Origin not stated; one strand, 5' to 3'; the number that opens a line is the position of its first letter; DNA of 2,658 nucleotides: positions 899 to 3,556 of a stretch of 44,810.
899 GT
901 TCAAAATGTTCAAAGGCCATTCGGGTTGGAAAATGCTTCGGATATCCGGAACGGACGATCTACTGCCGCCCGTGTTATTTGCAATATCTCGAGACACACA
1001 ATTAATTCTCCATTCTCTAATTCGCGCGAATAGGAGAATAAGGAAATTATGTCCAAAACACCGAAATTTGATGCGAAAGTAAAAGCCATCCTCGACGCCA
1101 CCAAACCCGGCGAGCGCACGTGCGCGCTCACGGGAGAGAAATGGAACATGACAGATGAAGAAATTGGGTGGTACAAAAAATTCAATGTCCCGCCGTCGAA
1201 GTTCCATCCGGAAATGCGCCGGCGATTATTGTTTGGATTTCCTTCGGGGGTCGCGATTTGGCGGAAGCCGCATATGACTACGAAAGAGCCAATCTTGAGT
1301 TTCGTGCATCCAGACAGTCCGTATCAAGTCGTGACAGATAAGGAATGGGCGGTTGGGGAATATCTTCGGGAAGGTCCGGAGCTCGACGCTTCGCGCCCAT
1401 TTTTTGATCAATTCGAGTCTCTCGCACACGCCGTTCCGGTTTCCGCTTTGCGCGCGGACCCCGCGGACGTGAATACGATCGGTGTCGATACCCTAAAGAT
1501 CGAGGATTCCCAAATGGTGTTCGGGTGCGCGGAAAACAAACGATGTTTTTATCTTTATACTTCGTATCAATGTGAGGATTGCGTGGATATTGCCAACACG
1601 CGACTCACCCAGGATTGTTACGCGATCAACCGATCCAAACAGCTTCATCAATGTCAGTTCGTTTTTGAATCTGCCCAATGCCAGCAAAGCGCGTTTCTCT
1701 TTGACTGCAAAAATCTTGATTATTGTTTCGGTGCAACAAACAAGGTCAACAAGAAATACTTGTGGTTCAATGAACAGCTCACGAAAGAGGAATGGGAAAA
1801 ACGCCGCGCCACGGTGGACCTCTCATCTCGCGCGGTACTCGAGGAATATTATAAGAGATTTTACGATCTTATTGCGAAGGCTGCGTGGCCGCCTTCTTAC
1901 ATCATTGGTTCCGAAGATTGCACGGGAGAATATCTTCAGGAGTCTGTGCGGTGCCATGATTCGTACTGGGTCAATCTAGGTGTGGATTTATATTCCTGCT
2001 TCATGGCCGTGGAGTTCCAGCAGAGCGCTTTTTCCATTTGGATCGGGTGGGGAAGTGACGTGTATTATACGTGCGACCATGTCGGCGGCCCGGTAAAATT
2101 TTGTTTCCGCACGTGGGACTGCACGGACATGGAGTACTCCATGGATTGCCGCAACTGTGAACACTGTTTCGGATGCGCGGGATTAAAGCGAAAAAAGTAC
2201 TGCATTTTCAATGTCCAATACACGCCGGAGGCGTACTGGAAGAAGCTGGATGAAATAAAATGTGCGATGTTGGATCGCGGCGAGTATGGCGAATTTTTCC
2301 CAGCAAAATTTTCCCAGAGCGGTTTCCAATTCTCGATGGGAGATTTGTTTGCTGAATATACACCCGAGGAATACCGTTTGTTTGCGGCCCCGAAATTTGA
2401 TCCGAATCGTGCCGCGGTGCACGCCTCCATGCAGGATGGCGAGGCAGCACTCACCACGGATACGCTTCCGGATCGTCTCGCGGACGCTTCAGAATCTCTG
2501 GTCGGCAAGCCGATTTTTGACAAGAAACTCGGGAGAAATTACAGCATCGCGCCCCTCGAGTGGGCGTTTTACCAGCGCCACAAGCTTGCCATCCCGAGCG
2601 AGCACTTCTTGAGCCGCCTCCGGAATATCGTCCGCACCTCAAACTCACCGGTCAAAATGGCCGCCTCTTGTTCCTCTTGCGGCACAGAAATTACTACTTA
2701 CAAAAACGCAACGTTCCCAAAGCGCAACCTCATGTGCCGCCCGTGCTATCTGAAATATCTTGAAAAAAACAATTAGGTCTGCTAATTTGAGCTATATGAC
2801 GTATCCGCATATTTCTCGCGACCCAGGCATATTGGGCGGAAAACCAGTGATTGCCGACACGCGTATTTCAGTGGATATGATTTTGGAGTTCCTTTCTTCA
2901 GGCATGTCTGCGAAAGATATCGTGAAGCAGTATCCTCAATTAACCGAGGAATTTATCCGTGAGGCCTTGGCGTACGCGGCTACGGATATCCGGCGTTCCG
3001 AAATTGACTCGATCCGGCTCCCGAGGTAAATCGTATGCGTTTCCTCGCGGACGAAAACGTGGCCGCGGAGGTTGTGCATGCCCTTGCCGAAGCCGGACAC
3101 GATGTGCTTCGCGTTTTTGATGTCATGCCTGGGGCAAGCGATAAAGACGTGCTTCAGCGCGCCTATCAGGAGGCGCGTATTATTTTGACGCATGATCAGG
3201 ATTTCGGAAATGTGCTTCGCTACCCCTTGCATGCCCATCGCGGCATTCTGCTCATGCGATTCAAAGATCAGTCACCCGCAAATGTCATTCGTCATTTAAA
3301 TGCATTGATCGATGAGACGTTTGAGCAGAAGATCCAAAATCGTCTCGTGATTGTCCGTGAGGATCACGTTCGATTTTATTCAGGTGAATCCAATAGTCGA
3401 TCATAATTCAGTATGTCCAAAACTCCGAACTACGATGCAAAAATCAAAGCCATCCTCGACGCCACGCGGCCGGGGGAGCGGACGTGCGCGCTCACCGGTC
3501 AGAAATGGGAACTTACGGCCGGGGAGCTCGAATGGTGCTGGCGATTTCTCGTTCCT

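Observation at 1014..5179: One 28-bp palindrome-containing motif heads paralog copies 2 and 4 and four unrelated genes 23 kb away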

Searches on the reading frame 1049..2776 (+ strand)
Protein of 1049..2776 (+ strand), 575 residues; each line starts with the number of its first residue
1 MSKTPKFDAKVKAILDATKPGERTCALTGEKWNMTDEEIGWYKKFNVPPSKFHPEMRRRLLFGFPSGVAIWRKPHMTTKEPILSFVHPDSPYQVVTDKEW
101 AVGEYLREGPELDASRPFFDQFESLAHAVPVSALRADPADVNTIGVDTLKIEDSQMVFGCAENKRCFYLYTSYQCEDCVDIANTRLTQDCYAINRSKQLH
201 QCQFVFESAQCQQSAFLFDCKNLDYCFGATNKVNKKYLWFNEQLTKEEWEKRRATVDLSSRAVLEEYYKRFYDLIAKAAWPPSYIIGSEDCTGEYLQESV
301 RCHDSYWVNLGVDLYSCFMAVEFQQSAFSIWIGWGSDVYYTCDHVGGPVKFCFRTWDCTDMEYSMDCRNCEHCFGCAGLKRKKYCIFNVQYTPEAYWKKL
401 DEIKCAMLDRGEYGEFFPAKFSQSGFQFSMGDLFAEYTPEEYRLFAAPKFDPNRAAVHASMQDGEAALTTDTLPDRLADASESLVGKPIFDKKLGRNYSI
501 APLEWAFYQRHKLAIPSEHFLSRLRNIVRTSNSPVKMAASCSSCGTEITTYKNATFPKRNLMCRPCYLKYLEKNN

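Call 8: search_protein_families(library=pfam, proteins=[window:1049-2776:+], max_evalue=0.01)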
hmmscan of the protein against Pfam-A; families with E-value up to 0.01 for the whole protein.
window:1049-2776:+ (575 aa): 0 families

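Call 30: search_protein_families(library=ncbifam, proteins=[window:1049-2776:+], max_evalue=0.01)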
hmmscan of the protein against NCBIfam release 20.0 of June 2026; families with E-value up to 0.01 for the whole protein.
window:1049-2776:+ (575 aa): 0 families

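Call 31: find_homologous_proteins(query=window:1049-2776:+, max_evalue=0.00001)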
Query window:1049-2776:+ (575 aa): 814 proteins with E <= 0.00001 among 7891 candidates; the best 120 are listed.
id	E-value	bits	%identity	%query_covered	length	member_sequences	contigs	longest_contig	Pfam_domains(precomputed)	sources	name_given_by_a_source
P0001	0.0e+0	1383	100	100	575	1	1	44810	-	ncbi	-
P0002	6.7e-230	783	57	100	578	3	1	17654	-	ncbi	ncbi:MAG: hypothetical protein ABIG32_00895 [Candidatus Uhrbacteria bacterium]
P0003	2.4e-219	748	55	99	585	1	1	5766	-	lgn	-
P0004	2.2e-214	732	54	100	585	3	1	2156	-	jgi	-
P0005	8.9e-214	730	53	99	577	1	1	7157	-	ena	-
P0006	2.0e-208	712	53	100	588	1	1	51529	-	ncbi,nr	ncbi:hypothetical protein HY734_03720 [Candidatus Uhrbacteria bacterium]|nr:hypothetical protein [Ca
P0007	3.6e-207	708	52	100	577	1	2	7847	-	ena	-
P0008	1.3e-206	706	53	99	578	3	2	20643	-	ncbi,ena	ncbi:MAG: hypothetical protein AAB865_01720 [Patescibacteria group bacterium]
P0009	1.4e-201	689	52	100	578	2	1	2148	-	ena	-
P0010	5.1e-201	687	52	100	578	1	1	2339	-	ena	-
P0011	2.7e-199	682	52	100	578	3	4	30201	-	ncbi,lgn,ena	ncbi:MAG: hypothetical protein AAB337_00655 [Patescibacteria group bacterium]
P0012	1.5e-198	679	52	100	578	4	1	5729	-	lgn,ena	-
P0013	1.9e-198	679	51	99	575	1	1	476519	-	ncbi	-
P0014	4.1e-198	678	51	100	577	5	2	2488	-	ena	-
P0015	9.6e-194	663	50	99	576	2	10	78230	-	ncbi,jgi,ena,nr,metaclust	ncbi:hypothetical protein A3D69_00390 [Candidatus Uhrbacteria bacterium RIFCSPHIGHO2_02_FULL_54_11]|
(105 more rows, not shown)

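Call 33: find_related_loci(query=A2, collection=genome_contigs, flank=400)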
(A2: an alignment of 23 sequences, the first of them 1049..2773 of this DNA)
Query A2 (575 aa) in genome_contigs; peptide patterns used: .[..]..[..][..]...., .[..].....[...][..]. (x = any residue, [..] = any of these).
599 stretches matched a pattern (row limit reached: there are more); 522 encode a relative of the query (tblastn E <= 1e-3); the best 80 are kept; 79 distinct loci.
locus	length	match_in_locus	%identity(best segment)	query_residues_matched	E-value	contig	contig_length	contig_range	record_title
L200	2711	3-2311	56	1-573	0e+0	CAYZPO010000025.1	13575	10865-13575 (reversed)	MAG TPA_asm: uncultured Gammaproteobacteria bacterium isolate SRP167671_co1_156 genome assembly, contig: NODE_5321_lengt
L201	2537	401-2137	52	1-575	0e+0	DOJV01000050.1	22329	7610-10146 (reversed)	MAG TPA_asm: Candidatus Uhrbacteria bacterium isolate UBA12432 contig_8084, whole genome shotgun sequence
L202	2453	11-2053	49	26-572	0e+0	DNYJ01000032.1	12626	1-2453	MAG TPA_asm: Candidatus Uhrbacteria bacterium isolate UBA10169 contig_77424, whole genome shotgun sequence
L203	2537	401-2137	45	1-575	8e-179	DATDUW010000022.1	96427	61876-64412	MAG TPA_asm: Patescibacteria group bacterium isolate SMAG_U8068 k141_105408, whole genome shotgun sequence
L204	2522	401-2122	45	1-574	4e-166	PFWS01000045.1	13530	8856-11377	MAG: Candidatus Uhrbacteria bacterium CG_4_9_14_3_um_filter_36_7 CG_4_9_14_3_um_filter_150_scaffold_4559_c, whole genome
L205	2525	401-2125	44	1-575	5e-165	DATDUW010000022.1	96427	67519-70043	MAG TPA_asm: Patescibacteria group bacterium isolate SMAG_U8068 k141_105408, whole genome shotgun sequence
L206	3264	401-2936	41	1-574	1e-155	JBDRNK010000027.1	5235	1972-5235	MAG: Candidatus Uhrbacteria bacterium isolate MEGAHIT-group-1.884 k141_12508763, whole genome shotgun sequence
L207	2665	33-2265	48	1-575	2e-160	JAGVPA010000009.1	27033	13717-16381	MAG: bacterium isolate DeMMO3_36 c_000000075798, whole genome shotgun sequence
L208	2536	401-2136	50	1-575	0e+0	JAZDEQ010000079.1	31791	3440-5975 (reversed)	MAG: Candidatus Uhrbacteria bacterium isolate MEGAHIT-group-0.159 k141_20168093, whole genome shotgun sequence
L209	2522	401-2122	42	1-573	1e-151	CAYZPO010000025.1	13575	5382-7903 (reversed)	MAG TPA_asm: uncultured Gammaproteobacteria bacterium isolate SRP167671_co1_156 genome assembly, contig: NODE_5321_lengt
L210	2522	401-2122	40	1-574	3e-153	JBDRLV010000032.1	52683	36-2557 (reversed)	MAG: Patescibacteria group bacterium isolate MEGAHIT-group-1.799 k141_12620410, whole genome shotgun sequence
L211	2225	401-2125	42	1-574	6e-154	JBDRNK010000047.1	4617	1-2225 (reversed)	MAG: Candidatus Uhrbacteria bacterium isolate MEGAHIT-group-1.884 k141_1991419, whole genome shotgun sequence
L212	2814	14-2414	51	1-572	0e+0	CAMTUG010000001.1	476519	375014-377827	MAG: uncultured Parcubacteria group bacterium isolate G01_MAG_00004 genome assembly, contig: G01_MAG_00004_000000000001,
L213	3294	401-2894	41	2-574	2e-146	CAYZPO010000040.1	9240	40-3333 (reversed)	MAG TPA_asm: uncultured Gammaproteobacteria bacterium isolate SRP167671_co1_156 genome assembly, contig: NODE_8881_lengt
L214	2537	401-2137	42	1-572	2e-145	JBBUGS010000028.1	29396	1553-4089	MAG: Patescibacteria group bacterium isolate H41-bin179_1 H41_bin179_1_000000000028, whole genome shotgun sequence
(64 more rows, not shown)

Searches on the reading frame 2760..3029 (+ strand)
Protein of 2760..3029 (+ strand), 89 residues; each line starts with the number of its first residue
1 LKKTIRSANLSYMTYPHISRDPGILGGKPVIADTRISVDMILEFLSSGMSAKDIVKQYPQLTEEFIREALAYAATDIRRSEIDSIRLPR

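Call 66: search_protein_families(library=pfam, proteins=[window:2760-3029:+], max_evalue=0.001)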
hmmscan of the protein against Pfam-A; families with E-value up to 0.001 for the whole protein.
window:2760-3029:+ (89 aa): 1 family
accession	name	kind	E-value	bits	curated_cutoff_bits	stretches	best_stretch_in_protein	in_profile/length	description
PF04255.20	DUF433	-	6.2e-24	84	23.6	1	18-73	1-56/56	Protein of unknown function (DUF433)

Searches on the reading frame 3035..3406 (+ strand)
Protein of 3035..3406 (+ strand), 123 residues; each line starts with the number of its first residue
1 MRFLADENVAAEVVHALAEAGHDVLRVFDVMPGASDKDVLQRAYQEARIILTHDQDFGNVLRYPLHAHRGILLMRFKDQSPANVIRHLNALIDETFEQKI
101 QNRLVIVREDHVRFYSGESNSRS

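Call 8: search_protein_families(library=pfam, proteins=[window:3035-3406:+], max_evalue=0.01)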
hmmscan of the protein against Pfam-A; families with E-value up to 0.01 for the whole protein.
window:3035-3406:+ (123 aa): 5 families
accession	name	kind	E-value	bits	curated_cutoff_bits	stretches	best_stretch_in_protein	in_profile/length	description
PF18480.7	DUF5615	-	2.8e-26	92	23.8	1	1-108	1-108/110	Domain of unknown function (DUF5615)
PF18478.7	PIN_10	-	9.5e-07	29.3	26.2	1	1-57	1-62/84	PIN like domain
PF01927.22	Mut7-C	-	0.00058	20.4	23.3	1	1-58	1-53/146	Mut7-C RNAse domain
PF13676.11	TIR_2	-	0.0071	17.3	28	0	5-51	8-55/122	TIR domain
PF23338.1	PTHB1_hp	-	0.0071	17.2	27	0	72-101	42-70/104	PTHB1 hairpin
